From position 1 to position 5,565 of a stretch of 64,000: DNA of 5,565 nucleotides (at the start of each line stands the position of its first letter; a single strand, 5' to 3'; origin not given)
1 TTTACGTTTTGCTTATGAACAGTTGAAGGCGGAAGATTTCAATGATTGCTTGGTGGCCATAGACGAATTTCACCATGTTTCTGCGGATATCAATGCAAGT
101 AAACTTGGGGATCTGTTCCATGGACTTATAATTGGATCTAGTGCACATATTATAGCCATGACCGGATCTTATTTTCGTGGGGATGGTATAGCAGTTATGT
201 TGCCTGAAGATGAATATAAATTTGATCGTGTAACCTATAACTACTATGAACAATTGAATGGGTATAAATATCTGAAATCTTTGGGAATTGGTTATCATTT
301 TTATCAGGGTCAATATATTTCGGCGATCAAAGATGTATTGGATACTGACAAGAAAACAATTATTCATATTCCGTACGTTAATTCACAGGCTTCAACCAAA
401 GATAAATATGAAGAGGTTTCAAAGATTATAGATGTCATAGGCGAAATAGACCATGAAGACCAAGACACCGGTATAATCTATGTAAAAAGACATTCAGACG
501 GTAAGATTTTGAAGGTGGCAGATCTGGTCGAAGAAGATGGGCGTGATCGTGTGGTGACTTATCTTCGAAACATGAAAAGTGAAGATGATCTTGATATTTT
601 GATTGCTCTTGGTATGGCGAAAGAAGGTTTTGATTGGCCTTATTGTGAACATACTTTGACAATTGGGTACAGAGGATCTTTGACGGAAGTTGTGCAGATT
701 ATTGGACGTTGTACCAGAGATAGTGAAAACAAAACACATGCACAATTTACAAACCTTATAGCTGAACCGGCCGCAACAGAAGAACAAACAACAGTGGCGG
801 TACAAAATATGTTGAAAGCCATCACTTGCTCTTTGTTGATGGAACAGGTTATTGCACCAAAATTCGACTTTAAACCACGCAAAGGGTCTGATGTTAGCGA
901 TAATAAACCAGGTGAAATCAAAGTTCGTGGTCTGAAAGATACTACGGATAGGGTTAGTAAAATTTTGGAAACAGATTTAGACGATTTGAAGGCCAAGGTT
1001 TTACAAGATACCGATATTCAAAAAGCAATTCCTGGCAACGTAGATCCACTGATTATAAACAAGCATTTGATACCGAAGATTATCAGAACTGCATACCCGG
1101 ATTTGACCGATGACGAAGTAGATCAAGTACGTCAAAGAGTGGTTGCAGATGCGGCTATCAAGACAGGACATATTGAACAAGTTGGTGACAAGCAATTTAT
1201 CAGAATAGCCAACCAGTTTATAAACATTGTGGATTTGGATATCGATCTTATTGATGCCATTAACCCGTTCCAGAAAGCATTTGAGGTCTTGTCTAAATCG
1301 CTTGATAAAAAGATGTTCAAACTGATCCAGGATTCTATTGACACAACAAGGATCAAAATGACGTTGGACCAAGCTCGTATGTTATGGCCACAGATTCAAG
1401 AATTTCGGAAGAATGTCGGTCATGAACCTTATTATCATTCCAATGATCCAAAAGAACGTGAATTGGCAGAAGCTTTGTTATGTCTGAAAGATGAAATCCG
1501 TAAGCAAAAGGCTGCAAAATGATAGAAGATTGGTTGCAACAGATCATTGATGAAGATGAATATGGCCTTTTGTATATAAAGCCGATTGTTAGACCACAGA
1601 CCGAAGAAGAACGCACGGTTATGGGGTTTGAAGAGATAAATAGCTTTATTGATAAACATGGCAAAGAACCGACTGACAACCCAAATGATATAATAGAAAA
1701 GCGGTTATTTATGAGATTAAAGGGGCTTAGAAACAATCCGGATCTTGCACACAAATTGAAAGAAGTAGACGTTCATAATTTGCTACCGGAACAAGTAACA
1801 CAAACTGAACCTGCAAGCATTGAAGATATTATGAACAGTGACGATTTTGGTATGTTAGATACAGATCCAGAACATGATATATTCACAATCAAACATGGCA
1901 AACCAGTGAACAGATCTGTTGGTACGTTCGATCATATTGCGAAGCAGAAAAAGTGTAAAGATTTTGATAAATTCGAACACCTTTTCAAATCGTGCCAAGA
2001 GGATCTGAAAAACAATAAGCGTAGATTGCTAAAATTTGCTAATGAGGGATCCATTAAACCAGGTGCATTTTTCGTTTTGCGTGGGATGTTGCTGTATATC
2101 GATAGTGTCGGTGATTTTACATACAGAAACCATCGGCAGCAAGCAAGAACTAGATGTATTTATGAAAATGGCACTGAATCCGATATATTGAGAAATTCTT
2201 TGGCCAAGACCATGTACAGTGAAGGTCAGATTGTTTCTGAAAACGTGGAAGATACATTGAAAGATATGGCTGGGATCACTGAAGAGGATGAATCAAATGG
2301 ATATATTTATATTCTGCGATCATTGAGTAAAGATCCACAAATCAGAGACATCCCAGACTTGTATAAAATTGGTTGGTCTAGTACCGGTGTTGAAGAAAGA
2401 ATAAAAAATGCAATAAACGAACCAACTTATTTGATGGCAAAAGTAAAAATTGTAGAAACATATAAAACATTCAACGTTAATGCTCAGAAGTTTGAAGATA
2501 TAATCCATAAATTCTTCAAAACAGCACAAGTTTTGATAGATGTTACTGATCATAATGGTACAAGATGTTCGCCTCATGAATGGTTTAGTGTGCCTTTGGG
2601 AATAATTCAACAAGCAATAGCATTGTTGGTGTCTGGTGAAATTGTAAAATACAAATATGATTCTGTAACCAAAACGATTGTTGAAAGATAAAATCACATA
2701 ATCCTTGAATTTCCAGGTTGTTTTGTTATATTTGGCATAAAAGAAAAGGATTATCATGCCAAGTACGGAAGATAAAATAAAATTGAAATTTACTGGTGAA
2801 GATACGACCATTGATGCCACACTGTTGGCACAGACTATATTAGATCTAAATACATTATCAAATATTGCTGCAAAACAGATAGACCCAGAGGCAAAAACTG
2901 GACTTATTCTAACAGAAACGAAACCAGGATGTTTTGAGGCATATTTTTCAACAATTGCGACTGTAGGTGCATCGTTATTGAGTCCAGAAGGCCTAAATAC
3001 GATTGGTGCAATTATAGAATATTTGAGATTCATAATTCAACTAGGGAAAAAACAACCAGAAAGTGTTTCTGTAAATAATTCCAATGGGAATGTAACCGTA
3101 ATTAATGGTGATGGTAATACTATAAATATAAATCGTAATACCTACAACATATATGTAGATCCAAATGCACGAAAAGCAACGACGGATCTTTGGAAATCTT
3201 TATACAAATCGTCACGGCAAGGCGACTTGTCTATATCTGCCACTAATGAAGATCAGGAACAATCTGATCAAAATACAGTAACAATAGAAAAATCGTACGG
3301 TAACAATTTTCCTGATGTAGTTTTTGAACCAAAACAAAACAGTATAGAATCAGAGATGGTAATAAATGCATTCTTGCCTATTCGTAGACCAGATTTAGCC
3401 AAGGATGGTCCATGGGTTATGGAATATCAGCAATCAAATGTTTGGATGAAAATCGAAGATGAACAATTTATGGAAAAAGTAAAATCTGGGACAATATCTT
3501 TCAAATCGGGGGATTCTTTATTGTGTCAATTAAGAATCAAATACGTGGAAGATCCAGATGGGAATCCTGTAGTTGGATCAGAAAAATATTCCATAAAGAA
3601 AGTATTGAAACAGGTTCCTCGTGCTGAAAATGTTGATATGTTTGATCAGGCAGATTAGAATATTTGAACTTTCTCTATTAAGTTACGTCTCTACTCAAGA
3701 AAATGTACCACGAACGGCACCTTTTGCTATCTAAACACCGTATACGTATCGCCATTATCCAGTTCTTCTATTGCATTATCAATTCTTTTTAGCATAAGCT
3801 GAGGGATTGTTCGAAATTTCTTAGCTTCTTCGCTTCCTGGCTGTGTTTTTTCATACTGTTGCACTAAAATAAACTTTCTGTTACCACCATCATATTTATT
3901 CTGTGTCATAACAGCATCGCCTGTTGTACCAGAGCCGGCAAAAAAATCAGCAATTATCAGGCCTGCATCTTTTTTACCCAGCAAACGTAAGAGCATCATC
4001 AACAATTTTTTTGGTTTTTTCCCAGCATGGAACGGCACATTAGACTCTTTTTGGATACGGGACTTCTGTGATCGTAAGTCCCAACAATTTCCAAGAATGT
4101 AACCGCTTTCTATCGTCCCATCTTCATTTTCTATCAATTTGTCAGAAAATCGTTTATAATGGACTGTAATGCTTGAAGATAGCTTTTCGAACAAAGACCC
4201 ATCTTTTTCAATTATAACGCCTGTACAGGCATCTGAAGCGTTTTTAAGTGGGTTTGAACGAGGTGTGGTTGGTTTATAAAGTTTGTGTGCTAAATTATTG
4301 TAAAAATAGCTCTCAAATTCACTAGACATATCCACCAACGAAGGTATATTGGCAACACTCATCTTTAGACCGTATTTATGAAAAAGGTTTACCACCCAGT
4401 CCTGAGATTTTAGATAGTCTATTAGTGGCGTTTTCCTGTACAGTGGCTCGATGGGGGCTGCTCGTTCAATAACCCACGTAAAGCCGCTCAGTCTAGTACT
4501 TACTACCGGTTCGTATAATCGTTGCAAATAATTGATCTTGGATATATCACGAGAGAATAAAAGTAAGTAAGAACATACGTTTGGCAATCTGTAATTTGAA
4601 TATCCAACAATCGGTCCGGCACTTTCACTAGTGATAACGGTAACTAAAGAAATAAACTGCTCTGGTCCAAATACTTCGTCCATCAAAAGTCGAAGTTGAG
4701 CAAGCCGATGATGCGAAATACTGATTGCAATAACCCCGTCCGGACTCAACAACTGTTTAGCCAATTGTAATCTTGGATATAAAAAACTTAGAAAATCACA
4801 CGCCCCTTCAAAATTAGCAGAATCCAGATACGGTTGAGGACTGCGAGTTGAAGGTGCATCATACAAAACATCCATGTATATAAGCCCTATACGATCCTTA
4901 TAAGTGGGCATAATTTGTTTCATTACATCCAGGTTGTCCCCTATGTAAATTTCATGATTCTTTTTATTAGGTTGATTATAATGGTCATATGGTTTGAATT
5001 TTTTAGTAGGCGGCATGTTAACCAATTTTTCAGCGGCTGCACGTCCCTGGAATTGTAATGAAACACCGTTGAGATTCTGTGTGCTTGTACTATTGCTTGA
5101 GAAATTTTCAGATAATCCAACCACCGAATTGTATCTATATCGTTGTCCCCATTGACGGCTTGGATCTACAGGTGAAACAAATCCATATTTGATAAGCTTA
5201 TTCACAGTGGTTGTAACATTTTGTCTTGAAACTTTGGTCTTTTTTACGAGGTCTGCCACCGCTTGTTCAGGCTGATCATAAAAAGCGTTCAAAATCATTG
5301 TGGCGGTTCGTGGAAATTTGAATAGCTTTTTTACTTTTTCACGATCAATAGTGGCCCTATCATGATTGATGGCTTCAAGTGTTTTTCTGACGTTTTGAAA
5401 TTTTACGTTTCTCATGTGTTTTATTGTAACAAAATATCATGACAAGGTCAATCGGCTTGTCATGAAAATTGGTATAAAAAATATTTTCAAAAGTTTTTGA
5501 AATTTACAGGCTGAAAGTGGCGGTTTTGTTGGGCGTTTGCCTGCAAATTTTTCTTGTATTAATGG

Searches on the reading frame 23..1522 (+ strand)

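Call 17: search_protein_families(library=pfam, proteins=[window:23-1522:+], max_evalue=0.001)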
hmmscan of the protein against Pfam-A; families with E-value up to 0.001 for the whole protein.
window:23-1522:+ (499 aa): 1 family
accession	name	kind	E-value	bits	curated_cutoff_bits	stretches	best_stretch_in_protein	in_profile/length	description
PF00271.37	Helicase_C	-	2.5e-05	24.9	23.5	1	160-232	40-108/110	Helicase conserved C-terminal domain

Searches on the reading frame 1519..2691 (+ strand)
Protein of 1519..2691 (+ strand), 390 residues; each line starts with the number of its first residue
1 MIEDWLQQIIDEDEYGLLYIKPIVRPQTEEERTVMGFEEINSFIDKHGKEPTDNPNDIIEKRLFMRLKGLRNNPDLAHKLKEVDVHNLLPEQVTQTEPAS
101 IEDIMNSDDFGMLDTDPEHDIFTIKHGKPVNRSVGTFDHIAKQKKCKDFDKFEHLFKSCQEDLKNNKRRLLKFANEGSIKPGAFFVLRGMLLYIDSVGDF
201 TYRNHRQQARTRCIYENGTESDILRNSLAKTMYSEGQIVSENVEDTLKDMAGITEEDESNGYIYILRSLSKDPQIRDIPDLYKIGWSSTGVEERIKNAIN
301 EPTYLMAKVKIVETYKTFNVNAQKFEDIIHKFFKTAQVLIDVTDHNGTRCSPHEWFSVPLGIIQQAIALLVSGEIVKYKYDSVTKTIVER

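Call 17: search_protein_families(library=pfam, proteins=[window:1519-2691:+], max_evalue=0.001)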
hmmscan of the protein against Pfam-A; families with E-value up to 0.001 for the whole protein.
window:1519-2691:+ (390 aa): 2 families
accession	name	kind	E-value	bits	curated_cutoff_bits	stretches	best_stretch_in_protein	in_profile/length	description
PF10544.15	T5orf172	-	1.7e-12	48.2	20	1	261-368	1-98/101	T5orf172 domain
PF13455.12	MUG113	-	7e-10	39.8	22.3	1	282-367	1-70/73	Meiotically up-regulated gene 113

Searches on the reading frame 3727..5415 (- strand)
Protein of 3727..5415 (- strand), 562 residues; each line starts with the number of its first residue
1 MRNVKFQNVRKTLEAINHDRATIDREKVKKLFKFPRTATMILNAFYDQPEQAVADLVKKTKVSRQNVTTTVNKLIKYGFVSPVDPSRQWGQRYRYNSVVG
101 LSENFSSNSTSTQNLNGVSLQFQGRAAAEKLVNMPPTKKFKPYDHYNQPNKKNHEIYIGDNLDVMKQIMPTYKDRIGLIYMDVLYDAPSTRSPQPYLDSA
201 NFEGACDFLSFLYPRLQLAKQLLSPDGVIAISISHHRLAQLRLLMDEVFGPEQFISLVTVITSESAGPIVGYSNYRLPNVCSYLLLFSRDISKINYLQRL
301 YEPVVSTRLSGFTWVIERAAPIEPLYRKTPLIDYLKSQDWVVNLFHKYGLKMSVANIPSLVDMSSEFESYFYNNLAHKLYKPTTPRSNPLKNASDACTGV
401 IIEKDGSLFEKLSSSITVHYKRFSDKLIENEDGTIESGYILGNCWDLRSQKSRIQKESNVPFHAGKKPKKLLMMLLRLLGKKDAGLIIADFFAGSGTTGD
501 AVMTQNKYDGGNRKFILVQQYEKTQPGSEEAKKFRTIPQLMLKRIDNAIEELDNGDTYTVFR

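Call 17: search_protein_families(library=pfam, proteins=[window:3727-5415:-], max_evalue=0.001)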
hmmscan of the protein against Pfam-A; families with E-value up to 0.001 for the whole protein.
window:3727-5415:- (562 aa): 3 families
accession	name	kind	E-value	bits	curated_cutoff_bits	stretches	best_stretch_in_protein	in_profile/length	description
PF01555.25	N6_N4_Mtase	-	3.5e-19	70.1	26.7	1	202-517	22-208/221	DNA methylase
PF12802.13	MarR_2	-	2.3e-07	31.3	27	1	35-82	4-52/61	MarR family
PF01047.28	MarR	-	6.6e-05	23.2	24.6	1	36-81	3-48/59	MarR family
